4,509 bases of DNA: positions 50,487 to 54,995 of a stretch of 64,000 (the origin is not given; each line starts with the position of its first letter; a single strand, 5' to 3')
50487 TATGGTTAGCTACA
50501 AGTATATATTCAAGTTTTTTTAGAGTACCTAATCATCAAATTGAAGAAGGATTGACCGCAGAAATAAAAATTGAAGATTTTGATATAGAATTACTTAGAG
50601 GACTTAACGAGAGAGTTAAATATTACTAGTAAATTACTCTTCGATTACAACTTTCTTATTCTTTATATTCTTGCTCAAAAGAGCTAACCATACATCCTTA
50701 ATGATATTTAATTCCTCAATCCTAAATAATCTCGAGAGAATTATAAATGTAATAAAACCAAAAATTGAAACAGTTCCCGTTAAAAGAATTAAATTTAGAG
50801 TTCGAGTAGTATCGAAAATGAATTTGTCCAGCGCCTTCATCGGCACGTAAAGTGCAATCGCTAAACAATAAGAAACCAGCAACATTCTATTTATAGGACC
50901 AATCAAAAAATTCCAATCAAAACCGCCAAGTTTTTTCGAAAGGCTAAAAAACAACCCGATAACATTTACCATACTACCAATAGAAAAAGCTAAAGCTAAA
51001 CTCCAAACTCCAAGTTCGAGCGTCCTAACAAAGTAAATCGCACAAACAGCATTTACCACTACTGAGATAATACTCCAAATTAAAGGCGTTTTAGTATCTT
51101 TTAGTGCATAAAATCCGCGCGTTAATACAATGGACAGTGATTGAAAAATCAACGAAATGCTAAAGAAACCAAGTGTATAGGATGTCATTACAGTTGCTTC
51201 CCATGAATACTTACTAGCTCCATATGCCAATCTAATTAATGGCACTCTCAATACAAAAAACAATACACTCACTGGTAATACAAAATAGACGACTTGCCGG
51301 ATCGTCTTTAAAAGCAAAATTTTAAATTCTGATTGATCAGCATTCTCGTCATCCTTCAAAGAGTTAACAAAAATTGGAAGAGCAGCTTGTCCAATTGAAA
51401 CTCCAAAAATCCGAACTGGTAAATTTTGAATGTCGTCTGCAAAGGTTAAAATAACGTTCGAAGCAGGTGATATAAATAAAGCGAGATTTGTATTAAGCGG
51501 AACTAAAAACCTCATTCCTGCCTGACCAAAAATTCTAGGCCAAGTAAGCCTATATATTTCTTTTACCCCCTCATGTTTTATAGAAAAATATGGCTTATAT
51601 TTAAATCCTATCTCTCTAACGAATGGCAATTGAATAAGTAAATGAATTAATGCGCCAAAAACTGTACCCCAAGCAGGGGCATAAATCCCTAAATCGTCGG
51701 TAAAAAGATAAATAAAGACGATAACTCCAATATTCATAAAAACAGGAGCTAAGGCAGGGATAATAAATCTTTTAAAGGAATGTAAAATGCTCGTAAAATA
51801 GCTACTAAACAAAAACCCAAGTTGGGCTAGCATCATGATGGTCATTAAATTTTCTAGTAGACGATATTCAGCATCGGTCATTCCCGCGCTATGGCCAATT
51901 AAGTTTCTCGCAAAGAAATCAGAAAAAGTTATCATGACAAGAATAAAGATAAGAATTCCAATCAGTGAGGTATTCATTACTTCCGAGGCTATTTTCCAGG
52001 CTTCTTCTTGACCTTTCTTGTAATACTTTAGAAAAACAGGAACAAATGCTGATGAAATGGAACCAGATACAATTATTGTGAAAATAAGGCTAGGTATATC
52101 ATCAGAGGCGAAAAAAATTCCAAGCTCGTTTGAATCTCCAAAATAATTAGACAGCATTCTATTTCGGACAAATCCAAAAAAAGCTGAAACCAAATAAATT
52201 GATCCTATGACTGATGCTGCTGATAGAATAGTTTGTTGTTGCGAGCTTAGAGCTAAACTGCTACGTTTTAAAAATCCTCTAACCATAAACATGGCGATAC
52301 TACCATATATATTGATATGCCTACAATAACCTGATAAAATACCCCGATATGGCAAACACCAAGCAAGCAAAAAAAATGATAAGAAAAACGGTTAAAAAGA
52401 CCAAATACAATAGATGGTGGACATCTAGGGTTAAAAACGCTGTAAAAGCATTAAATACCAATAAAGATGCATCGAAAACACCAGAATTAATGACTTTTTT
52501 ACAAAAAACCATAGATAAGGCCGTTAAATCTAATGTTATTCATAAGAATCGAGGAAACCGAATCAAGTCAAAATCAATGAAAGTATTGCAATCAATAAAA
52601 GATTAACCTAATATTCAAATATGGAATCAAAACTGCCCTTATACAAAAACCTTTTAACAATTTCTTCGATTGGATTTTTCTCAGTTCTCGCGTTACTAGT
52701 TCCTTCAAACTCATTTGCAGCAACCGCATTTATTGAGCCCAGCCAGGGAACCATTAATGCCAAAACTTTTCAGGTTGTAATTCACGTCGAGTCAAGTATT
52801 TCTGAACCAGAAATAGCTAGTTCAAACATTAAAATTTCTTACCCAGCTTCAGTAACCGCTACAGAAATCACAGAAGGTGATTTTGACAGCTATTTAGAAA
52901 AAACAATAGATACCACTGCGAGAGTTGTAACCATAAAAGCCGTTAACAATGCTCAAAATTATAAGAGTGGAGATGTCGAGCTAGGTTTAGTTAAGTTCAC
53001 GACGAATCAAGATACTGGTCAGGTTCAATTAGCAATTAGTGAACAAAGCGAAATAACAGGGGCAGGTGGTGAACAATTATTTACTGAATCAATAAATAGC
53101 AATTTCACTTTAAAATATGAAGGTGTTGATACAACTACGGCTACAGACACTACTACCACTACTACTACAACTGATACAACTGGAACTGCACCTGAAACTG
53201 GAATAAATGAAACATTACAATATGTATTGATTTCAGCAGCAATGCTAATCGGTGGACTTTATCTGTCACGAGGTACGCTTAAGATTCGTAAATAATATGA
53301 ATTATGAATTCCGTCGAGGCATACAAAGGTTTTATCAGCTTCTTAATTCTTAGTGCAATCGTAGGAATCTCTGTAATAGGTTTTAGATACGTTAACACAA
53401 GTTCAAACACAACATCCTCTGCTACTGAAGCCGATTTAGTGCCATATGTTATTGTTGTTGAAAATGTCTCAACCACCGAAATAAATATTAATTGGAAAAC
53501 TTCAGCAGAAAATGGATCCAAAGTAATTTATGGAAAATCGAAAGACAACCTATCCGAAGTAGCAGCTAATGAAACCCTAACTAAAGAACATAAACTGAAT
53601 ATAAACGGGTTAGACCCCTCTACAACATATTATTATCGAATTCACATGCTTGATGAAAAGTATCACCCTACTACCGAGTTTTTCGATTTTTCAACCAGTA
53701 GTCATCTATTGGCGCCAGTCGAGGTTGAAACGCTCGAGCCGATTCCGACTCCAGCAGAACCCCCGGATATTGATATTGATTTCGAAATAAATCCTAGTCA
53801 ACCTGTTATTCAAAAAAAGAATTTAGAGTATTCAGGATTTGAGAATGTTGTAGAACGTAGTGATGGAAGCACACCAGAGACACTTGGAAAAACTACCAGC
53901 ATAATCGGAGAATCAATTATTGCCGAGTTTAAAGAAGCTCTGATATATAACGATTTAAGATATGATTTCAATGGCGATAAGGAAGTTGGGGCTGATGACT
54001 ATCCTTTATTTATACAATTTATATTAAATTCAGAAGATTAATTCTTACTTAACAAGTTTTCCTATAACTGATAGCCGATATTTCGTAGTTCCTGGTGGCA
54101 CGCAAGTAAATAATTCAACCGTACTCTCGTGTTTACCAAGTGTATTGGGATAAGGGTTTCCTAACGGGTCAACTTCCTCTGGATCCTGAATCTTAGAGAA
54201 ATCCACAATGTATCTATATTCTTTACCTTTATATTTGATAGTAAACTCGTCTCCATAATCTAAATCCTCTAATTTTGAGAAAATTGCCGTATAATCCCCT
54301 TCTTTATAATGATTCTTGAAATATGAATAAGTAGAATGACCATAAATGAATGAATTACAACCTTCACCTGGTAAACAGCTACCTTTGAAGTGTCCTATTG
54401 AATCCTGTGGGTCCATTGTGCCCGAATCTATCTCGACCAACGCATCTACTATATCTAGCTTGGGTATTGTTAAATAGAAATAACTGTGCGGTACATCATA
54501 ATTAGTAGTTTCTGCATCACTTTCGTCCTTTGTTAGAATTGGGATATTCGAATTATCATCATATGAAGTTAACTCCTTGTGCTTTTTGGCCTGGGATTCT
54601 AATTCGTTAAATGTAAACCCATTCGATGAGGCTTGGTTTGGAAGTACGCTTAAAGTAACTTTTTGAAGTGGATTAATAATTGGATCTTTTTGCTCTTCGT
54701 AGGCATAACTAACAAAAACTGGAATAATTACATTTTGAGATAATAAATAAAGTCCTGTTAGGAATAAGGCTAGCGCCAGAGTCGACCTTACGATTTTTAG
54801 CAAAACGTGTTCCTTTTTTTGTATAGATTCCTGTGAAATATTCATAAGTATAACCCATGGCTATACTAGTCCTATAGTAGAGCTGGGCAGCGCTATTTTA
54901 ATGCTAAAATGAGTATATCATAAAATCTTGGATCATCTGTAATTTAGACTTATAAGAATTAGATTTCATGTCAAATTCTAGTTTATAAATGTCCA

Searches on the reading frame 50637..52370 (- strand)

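Call 79: search_protein_families(library=pfam, proteins=[window:50637-52370:-], max_evalue=0.00001)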
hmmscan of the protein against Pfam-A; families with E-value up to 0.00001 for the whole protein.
window:50637-52370:- (578 aa): 1 family
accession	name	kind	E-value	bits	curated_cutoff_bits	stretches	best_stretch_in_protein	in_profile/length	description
PF03023.19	MurJ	-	5.2e-75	253.2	27.4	1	74-508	2-431/451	Lipid II flippase MurJ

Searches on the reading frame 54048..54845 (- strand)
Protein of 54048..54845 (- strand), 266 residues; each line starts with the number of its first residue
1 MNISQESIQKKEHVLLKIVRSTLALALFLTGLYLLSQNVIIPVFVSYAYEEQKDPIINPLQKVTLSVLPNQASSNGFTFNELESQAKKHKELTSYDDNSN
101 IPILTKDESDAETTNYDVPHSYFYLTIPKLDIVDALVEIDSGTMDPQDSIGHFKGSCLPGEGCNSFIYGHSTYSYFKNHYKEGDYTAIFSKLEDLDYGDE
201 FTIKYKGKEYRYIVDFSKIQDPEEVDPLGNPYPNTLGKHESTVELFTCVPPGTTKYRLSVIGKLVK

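Call 79: search_protein_families(library=pfam, proteins=[window:54048-54845:-], max_evalue=0.00001)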
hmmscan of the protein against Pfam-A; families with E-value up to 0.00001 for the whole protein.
window:54048-54845:- (266 aa): 1 family
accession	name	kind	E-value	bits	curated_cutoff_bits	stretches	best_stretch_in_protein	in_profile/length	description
PF04203.18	Sortase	-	2.8e-16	59.8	26.6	1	125-265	1-125/125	Sortase domain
